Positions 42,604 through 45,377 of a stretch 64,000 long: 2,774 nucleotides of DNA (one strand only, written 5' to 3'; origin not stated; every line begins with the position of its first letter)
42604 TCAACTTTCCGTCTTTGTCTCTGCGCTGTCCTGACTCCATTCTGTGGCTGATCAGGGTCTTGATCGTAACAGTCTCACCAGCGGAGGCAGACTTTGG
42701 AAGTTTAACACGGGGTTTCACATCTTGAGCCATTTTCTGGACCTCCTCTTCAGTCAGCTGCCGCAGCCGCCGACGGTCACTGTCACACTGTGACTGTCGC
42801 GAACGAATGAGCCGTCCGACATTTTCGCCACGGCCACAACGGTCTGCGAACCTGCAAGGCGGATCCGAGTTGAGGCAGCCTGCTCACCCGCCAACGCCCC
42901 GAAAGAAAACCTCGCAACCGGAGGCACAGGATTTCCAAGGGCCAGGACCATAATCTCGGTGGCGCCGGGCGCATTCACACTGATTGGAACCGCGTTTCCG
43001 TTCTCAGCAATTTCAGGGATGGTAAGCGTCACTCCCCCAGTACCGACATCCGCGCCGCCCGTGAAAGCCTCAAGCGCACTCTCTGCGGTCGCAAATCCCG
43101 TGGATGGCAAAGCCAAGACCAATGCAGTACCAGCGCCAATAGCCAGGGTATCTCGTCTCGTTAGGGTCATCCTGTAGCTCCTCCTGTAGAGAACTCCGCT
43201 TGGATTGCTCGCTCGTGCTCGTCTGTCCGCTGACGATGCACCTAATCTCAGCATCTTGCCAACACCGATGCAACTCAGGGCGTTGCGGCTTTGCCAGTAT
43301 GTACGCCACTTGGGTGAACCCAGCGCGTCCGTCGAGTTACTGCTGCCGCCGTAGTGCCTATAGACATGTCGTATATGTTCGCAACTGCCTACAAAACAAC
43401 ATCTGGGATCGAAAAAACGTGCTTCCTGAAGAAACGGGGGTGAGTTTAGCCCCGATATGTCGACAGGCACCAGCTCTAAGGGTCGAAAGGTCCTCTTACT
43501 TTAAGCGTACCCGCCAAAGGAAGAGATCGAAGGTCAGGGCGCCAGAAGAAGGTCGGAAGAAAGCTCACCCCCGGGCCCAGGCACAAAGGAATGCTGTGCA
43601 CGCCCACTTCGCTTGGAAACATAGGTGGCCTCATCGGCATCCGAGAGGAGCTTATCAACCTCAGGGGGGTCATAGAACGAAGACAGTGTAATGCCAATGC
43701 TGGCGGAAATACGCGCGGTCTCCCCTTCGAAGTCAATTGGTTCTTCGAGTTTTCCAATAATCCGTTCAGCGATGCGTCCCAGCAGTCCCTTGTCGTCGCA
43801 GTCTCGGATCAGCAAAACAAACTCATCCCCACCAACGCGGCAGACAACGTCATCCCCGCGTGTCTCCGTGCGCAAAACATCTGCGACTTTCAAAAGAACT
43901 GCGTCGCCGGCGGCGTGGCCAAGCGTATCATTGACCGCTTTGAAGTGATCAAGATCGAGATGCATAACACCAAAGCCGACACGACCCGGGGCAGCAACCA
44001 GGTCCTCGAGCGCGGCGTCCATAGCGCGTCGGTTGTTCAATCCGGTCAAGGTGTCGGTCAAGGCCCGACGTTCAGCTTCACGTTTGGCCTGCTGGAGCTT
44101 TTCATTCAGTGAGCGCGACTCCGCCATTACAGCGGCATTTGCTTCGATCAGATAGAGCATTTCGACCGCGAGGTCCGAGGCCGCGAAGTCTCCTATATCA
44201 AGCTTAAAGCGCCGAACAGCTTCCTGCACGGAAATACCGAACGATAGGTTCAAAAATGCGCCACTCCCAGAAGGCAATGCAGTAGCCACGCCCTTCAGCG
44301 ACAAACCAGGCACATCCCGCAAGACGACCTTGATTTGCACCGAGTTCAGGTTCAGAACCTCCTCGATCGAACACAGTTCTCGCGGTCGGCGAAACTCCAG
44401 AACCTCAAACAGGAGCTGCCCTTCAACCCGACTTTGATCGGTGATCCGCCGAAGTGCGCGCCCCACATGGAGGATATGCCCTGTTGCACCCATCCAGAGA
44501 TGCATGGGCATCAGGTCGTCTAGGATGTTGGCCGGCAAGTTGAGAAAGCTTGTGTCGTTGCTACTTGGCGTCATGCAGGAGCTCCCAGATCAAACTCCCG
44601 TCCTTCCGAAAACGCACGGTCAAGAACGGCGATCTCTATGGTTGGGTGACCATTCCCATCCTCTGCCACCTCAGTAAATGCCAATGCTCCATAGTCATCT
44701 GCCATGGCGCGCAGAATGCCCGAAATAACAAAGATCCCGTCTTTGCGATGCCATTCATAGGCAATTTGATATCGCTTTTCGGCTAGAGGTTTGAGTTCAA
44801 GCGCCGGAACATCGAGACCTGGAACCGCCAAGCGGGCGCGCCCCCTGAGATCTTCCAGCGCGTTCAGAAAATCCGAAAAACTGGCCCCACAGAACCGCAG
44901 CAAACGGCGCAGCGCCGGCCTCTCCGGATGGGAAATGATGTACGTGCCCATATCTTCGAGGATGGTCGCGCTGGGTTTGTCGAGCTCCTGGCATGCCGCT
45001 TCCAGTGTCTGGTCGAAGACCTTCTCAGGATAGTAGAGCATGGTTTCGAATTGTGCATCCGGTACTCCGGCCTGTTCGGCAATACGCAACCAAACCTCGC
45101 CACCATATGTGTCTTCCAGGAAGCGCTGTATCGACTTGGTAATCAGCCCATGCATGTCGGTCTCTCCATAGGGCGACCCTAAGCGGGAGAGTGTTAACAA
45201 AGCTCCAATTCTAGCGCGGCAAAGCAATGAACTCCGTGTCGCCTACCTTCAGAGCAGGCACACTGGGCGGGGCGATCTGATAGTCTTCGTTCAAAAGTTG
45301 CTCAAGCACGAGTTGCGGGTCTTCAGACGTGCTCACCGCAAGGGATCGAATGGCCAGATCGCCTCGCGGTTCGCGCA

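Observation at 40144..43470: Minimal sox locus: soxYZ-soxE-soxF retained, soxABCD and upstream sox genes absent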

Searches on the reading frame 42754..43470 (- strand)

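Call 3: search_protein_families(library=pfam, proteins=[window:42754-43470:-])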
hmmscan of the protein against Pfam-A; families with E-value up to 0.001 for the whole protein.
window:42754-43470:- (238 aa): 1 family
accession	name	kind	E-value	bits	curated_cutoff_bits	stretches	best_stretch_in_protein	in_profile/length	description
PF13501.12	SoxY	-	3.5e-28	98.5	28.4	1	135-236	3-112/112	Sulfur oxidation protein SoxY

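Call 4: search_protein_families(library=ncbifam, proteins=[window:42754-43470:-])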
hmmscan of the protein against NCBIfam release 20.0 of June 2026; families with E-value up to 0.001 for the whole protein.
window:42754-43470:- (238 aa): 3 families
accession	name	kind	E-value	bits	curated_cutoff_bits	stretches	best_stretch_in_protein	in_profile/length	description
TIGR04488.1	SoxY_true_GGCGG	equivalog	8.6e-36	123.6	125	1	104-237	1-148/149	thiosulfate oxidation carrier protein SoxY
TIGR04487.1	SoxY_para_1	exception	1.4e-27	96.3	172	1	105-236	2-144/146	SoxY-related AACIE arm protein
TIGR04557.1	fuse_rel_SoxYZ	equivalog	1.3e-15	57.4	140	1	145-237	19-115/226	quinoprotein dehydrogenase-associated SoxYZ-like carrier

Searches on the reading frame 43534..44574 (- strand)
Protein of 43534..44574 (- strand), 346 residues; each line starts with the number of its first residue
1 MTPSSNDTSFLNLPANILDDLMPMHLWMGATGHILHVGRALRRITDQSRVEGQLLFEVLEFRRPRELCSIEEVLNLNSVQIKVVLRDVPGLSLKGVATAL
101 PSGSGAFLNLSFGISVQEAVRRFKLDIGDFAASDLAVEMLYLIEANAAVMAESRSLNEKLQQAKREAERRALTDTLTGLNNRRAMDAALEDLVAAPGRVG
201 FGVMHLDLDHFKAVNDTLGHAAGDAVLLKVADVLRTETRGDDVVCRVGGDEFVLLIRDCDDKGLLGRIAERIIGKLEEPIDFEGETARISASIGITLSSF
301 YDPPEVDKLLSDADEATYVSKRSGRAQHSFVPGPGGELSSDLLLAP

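Call 3: search_protein_families(library=pfam, proteins=[window:43534-44574:-])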
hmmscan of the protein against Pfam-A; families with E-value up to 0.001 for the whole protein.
window:43534-44574:- (346 aa): 2 families
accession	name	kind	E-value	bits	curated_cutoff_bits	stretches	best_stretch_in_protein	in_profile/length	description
PF00990.26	GGDEF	-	9.1e-41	139.7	23.8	1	171-326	1-160/161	Diguanylate cyclase, GGDEF domain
PF07701.20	HNOBA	-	1.7e-07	31.4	23.4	1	12-85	2-75/216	Heme NO binding associated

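Call 4: search_protein_families(library=ncbifam, proteins=[window:43534-44574:-])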
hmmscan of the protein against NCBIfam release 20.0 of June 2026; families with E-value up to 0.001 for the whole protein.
window:43534-44574:- (346 aa): 22 families
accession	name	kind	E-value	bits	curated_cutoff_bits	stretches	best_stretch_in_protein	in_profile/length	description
NF007423.1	PRK09966.1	equivalog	5.8e-45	153.8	325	1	148-321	216-390/390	diguanylate cyclase DgcN/YfiN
TIGR00254.1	GGDEF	domain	9.3e-39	132.8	37.4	1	168-327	2-163/168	diguanylate cyclase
NF007298.0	PRK09776.1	equivalog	1.1e-35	122.9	1135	1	164-328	677-842/1111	diguanylate cyclase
NF007380.0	PRK09894.1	equivalog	2.7e-35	122.1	256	1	148-327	105-283/296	diguanylate cyclase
NF038266.1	diguan_SiaD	equivalog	2.9e-35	121.9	290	1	158-326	81-250/252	biofilm regulation diguanylate cyclase SiaD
NF007135.0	PRK09581.1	equivalog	5.1e-35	121.2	474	1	117-327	241-451/457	PleD family two-component system response regulator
NF045675.1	PhdiestaseDibA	equivalog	2.5e-31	108.7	980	1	160-330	192-363/623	phosphodiesterase DibA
NF007474.0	PRK10060.1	equivalog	8.5e-31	106.8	782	1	136-329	210-393/663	cyclic di-GMP phosphodiesterase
NF051473.1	DigCycDgcsShew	equivalog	9.6e-29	100.7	400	1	167-328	131-288/291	diguanylate cyclase DgcS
NF011955.1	PRK15426.1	equivalog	1.8e-27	95.7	408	1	154-327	381-557/564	cellulose biosynthesis regulator diguanylate cyclase DgcQ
NF041606.1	dguan_cyc_DgcA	equivalog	3.1e-27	95.4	370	1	199-327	208-335/340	diguanylate cyclase DgcA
NF008467.0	PRK11359.1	equivalog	3e-26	91.7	857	1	163-330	368-531/800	oxygen-sensing cyclic-di-GMP phosphodiesterase DosP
NF053781.1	cdiGMPphdstlr2612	equivalog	1e-25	89.7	1600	1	151-325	821-996/1268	Tlr1612 family c-di-GMP phosphodiesterase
NF040885.1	diguan_DgcJ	equivalog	4.1e-24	85.2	500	1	123-326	298-491/493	diguanylate cyclase DgcJ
NF047654.1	DiguCycDgcRLepto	equivalog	2e-22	79.5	500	1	160-327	125-292/295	diguanylate cyclase DgcR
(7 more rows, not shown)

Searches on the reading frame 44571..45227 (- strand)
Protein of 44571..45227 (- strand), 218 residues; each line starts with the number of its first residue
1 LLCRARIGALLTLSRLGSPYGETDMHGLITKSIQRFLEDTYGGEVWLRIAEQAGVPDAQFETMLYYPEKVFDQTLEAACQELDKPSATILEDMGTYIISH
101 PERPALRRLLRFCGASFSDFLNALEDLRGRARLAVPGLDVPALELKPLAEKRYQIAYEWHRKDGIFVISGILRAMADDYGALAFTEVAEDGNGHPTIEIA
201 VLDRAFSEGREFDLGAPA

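Call 3: search_protein_families(library=pfam, proteins=[window:44571-45227:-])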
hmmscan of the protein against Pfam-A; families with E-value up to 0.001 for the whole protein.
window:44571-45227:- (218 aa): 1 family
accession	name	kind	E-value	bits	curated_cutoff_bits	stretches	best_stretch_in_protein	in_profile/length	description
PF07700.20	HNOB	-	5e-24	85.5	25.5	1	26-179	1-155/163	Haem-NO-binding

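Call 4: search_protein_families(library=ncbifam, proteins=[window:44571-45227:-])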
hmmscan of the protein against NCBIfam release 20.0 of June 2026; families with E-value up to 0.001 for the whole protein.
window:44571-45227:- (218 aa): 0 families
